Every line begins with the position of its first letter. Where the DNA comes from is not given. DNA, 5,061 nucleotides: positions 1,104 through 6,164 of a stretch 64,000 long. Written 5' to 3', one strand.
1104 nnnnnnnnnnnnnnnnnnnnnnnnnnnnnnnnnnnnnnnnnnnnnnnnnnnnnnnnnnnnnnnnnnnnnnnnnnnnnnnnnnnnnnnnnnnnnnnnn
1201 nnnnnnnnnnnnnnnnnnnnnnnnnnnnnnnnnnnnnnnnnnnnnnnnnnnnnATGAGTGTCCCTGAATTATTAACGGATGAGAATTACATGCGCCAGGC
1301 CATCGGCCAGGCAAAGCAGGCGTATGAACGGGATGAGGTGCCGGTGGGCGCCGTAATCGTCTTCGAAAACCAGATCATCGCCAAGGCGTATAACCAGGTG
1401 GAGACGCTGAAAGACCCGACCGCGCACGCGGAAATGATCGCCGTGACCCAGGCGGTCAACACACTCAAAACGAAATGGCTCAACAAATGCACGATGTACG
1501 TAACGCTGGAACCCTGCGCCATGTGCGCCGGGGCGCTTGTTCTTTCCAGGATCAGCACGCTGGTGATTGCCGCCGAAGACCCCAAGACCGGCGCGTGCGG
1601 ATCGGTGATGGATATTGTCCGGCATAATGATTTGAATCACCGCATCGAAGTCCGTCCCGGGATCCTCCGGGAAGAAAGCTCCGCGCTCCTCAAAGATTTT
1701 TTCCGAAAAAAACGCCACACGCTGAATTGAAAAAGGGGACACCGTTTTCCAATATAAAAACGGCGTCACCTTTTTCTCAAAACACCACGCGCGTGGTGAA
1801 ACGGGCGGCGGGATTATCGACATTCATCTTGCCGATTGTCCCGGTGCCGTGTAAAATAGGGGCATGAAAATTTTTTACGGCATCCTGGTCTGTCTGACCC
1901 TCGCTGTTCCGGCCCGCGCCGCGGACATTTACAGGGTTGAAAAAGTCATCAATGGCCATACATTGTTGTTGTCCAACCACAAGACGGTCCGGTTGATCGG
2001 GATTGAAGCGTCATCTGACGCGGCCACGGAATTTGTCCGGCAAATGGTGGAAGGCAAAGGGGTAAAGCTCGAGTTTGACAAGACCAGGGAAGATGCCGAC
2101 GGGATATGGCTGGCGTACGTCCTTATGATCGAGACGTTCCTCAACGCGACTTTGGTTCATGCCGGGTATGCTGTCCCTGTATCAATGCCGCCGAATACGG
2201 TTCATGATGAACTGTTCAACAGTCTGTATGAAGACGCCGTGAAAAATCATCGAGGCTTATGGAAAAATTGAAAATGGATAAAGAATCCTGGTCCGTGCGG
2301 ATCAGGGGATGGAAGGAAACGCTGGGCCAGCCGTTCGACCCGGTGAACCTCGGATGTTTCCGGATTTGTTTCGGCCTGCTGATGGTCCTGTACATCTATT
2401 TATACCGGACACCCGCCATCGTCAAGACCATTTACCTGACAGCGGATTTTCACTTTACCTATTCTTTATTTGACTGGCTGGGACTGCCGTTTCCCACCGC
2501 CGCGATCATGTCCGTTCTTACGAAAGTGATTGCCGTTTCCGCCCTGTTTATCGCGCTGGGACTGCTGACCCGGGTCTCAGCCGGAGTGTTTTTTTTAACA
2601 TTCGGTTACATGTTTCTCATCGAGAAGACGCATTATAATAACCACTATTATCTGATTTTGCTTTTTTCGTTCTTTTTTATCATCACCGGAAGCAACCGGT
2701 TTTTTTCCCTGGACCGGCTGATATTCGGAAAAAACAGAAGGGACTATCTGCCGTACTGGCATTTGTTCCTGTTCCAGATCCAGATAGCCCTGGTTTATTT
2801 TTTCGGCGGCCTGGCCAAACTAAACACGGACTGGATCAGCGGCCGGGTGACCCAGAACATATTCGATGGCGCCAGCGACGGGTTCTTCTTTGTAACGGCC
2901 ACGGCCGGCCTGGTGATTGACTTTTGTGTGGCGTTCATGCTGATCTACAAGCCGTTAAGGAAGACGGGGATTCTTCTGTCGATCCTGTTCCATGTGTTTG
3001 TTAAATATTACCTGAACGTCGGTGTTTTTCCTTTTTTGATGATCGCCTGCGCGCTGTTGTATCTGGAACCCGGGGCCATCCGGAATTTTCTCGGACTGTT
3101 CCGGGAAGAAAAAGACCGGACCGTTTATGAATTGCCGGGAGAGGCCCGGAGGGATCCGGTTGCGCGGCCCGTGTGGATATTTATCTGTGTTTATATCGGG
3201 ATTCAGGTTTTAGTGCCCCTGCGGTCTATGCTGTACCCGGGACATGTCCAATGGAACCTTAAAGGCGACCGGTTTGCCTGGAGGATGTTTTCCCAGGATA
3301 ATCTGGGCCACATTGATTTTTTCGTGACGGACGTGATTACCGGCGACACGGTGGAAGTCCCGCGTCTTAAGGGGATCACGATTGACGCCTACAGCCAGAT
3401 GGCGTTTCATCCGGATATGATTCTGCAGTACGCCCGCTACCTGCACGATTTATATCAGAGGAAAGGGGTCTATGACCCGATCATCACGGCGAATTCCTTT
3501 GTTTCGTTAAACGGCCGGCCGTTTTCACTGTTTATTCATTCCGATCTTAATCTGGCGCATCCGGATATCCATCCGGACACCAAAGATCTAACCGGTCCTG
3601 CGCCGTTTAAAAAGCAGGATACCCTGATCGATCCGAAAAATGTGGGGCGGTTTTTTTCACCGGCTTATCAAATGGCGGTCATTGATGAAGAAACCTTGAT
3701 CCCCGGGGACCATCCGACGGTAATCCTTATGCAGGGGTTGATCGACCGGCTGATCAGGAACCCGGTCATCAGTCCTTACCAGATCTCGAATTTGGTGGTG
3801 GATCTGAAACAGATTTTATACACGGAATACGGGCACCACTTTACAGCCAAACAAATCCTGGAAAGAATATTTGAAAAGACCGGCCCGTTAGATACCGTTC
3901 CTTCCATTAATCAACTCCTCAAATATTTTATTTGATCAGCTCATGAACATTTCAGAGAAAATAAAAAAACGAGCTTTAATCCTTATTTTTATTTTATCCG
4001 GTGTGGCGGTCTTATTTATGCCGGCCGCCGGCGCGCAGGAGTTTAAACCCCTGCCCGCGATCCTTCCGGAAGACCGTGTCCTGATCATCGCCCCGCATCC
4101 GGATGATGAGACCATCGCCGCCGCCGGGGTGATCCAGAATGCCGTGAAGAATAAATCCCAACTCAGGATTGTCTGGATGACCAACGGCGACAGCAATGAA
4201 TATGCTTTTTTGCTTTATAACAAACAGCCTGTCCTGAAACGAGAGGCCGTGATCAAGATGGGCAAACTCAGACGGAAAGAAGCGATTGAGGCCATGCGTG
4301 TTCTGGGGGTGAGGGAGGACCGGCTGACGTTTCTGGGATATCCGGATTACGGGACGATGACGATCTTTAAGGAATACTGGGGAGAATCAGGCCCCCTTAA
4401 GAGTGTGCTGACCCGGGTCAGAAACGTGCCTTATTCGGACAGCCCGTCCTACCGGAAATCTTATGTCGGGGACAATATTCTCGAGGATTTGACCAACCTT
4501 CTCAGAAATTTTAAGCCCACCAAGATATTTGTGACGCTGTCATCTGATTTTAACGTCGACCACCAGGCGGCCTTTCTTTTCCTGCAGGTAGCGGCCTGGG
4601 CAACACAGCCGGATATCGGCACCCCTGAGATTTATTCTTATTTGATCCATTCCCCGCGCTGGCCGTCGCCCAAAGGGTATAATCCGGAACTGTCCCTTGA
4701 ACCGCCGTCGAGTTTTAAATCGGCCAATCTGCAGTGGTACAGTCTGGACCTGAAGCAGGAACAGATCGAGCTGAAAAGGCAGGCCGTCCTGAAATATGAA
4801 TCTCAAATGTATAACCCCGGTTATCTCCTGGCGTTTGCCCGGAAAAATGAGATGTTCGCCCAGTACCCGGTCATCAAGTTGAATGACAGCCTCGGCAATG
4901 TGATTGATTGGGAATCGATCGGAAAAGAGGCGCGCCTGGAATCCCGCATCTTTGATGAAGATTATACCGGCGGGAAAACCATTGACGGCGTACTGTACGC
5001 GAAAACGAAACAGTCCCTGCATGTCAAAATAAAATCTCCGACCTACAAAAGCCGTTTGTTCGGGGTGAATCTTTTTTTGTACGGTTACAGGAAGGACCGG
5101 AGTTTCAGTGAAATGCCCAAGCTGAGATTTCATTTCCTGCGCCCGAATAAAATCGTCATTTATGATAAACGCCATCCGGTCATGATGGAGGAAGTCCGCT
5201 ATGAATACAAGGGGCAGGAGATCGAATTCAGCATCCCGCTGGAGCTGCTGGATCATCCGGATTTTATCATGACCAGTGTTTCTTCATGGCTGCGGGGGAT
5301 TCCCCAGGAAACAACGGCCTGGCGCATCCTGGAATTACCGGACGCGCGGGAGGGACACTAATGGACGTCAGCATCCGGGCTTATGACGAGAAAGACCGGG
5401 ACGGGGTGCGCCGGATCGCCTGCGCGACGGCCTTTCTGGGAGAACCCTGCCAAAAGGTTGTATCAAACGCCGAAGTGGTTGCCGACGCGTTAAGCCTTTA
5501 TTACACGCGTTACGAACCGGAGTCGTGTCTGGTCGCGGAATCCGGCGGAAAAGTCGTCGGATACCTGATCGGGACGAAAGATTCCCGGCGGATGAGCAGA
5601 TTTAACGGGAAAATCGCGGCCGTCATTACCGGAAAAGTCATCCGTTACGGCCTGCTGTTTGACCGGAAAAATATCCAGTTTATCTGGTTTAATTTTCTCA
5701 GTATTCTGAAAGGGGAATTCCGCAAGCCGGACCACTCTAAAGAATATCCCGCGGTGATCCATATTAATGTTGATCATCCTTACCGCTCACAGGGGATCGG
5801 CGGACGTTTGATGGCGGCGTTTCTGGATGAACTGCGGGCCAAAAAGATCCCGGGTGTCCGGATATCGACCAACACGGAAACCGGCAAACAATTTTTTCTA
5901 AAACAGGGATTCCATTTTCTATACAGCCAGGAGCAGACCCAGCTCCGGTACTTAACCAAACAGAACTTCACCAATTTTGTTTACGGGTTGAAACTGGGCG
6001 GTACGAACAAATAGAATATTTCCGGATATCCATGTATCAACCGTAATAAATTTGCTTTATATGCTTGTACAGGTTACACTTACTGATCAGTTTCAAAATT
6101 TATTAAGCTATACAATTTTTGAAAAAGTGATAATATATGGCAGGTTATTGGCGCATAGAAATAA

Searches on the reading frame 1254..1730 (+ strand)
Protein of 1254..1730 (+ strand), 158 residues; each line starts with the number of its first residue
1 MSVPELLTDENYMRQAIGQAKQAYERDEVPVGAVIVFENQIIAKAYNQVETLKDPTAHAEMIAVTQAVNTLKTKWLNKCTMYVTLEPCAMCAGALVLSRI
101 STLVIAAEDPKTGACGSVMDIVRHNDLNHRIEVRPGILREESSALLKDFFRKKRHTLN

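Call 9: search_protein_families(library=ncbifam, proteins=[window:1254-1730:+], max_evalue=0.00001)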
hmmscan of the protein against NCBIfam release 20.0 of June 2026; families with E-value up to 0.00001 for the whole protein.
window:1254-1730:+ (158 aa): 4 families
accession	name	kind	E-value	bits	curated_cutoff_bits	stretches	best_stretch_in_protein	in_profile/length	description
NF008113.2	PRK10860.1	equivalog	8.7e-56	188.3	150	1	6-155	4-153/165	tRNA adenosine(34) deaminase TadA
TIGR00326.1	eubact_ribD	equivalog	5.2e-15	55.5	156.35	1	13-156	1-139/343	bifunctional diaminohydroxyphosphoribosylaminopyrimidine deaminase/5-amino-6-(5-phosphoribosylamino)uracil reductase RibD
NF008052.0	PRK10786.1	equivalog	4.2e-11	42.2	500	1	8-155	2-144/367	bifunctional diaminohydroxyphosphoribosylaminopyrimidine deaminase/5-amino-6-(5-phosphoribosylamino)uracil reductase RibD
TIGR02571.1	ComEB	equivalog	1.9e-06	27.9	219.45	0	56-107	67-116/151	ComE operon protein 2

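Call 10: search_protein_families(library=pfam, proteins=[window:1254-1730:+], max_evalue=0.0001)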
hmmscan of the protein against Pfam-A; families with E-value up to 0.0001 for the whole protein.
window:1254-1730:+ (158 aa): 3 families
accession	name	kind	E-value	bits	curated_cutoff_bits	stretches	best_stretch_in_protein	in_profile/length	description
PF14437.12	MafB19-deam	-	1.3e-43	148.7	27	1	9-154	3-142/142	MafB19-like deaminase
PF00383.29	dCMP_cyt_deam_1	-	1.8e-30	105.2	25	1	9-106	4-101/102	Cytidine and deoxycytidylate deaminase zinc-binding region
PF14439.12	Bd3614-deam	-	4e-06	27.2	38.5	1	24-96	4-75/113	Bd3614-like deaminase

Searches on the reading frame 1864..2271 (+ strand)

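Call 9: search_protein_families(library=ncbifam, proteins=[window:1864-2271:+], max_evalue=0.00001)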
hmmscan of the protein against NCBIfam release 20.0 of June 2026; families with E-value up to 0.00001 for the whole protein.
window:1864-2271:+ (135 aa): 2 families
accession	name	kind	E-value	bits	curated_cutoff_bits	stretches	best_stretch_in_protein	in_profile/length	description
NF047694.1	TnucaseNucIStaph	equivalog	3.2e-13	49.5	250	1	22-134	46-175/175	thermonuclease NucI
NF047969.1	CaNuclEcnA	equivalog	3.9e-08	33.4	180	1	49-134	64-149/151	calcium-activated nuclease EcnA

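Call 10: search_protein_families(library=pfam, proteins=[window:1864-2271:+], max_evalue=0.0001)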
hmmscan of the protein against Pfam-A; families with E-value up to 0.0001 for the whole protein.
window:1864-2271:+ (135 aa): 1 family
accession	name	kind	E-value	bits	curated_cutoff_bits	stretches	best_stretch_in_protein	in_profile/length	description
PF00565.23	SNase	-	1.3e-10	42.2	21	1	52-135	24-107/107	Staphylococcal nuclease homologue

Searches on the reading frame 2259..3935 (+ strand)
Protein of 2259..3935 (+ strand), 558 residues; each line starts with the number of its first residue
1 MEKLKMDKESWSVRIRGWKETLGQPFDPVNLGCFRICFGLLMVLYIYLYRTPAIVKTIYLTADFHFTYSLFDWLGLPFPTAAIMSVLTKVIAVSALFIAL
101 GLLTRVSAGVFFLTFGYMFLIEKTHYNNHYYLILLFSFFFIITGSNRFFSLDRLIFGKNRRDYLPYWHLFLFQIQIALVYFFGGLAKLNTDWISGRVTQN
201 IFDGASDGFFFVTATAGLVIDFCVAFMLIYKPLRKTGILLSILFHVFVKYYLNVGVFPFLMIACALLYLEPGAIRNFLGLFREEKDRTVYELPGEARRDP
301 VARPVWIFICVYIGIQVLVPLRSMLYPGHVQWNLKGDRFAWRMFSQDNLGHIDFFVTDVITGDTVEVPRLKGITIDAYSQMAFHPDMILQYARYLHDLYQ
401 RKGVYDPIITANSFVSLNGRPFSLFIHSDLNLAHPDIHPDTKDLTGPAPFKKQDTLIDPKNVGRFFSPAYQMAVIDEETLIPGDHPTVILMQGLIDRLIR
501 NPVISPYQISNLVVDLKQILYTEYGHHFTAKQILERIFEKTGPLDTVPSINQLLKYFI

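Call 9: search_protein_families(library=ncbifam, proteins=[window:2259-3935:+], max_evalue=0.00001)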
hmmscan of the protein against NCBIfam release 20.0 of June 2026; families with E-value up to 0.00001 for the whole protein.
window:2259-3935:+ (558 aa): 0 families

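Call 10: search_protein_families(library=pfam, proteins=[window:2259-3935:+], max_evalue=0.0001)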
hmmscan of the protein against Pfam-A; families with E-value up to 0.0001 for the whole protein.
window:2259-3935:+ (558 aa): 2 families
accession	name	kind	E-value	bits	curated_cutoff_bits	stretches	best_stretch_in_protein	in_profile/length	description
PF05090.19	HTTM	-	2e-54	185.3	27.7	1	24-271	2-257/259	HTTM domain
PF22777.1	VKGC_lumenal_dom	-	1.4e-30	106.7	27.7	1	305-436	5-136/152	Vitamin K-dependent gamma-carboxylase, lumenal domain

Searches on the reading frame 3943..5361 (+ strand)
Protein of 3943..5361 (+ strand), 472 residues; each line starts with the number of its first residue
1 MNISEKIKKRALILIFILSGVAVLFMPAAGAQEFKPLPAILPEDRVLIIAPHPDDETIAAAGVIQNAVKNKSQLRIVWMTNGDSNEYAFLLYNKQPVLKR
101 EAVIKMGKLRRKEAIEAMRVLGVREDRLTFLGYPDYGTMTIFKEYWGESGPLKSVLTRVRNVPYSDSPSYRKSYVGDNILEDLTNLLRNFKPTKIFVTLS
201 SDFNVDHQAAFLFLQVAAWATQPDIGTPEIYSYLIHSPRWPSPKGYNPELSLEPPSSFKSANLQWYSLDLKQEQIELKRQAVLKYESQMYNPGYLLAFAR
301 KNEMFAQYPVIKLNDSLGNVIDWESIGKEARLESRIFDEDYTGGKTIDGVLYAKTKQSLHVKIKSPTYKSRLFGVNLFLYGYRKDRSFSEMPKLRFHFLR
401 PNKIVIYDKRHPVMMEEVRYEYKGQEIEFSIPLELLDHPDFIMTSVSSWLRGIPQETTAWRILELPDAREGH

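Call 5: search_protein_families(library=pfam, proteins=[window:3943-5361:+])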
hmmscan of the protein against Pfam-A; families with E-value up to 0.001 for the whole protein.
window:3943-5361:+ (472 aa): 1 family
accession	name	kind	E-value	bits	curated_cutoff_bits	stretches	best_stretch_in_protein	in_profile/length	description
PF02585.22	PIG-L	-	3.4e-24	86.2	28.2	1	47-213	1-124/129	GlcNAc-PI de-N-acetylase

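Call 7: search_protein_families(library=ncbifam, proteins=[window:3943-5361:+])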
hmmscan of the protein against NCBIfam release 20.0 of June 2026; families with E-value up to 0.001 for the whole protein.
window:3943-5361:+ (472 aa): 5 families
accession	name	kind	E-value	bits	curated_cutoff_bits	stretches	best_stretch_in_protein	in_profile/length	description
NF002557.0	PRK02122.1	subfamily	2.1e-15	55.9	384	2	39-83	366-410/653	glucosamine-6-phosphate deaminase-like protein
TIGR04000.1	thiol_BshB2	equivalog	2.3e-08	34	195.25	1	45-135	2-83/217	bacillithiol biosynthesis deacetylase BshB2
TIGR04001.1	thiol_BshB1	equivalog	6.7e-08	32.5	182.5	0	46-83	4-41/226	bacillithiol biosynthesis deacetylase BshB1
TIGR03446.1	mycothiol_Mca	equivalog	2e-06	27.6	277.15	1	45-137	2-86/283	mycothiol conjugate amidase Mca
TIGR03445.1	mycothiol_MshB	equivalog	3.8e-05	23.7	224.35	1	47-128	1-79/284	N-acetyl-1-D-myo-inositol-2-amino-2-deoxy-alpha-D-glucopyranoside deacetylase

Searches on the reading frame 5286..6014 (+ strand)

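Call 5: search_protein_families(library=pfam, proteins=[window:5286-6014:+])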
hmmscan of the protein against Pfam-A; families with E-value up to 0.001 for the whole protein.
window:5286-6014:+ (242 aa): 5 families
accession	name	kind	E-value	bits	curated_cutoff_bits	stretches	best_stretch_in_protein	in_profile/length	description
PF00583.31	Acetyltransf_1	-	2.9e-09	37.7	20.7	1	73-209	24-116/116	Acetyltransferase (GNAT) family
PF13508.13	Acetyltransf_7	-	4.5e-09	37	27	1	157-210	29-83/84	Acetyltransferase (GNAT) domain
PF13673.13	Acetyltransf_10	-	6e-07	29.9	23.6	1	157-218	54-115/128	Acetyltransferase (GNAT) domain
PF13527.13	Acetyltransf_9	-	4.6e-05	23.8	25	0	30-94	2-56/127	Acetyltransferase (GNAT) domain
PF14542.12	Acetyltransf_CG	-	0.0008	19.9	30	0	157-187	27-57/80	GCN5-related N-acetyl-transferase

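Call 7: search_protein_families(library=ncbifam, proteins=[window:5286-6014:+])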
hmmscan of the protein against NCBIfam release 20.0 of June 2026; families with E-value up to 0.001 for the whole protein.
window:5286-6014:+ (242 aa): 2 families
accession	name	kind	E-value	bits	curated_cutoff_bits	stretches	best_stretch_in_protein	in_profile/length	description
TIGR01575.1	rimI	equivalog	1.9e-05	24.8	86.4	0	156-192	57-97/132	ribosomal protein S18-alanine N-acetyltransferase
NF040501.1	resist_ArsN2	equivalog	0.00072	19.2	125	0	160-212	54-104/133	arsenic resistance N-acetyltransferase ArsN2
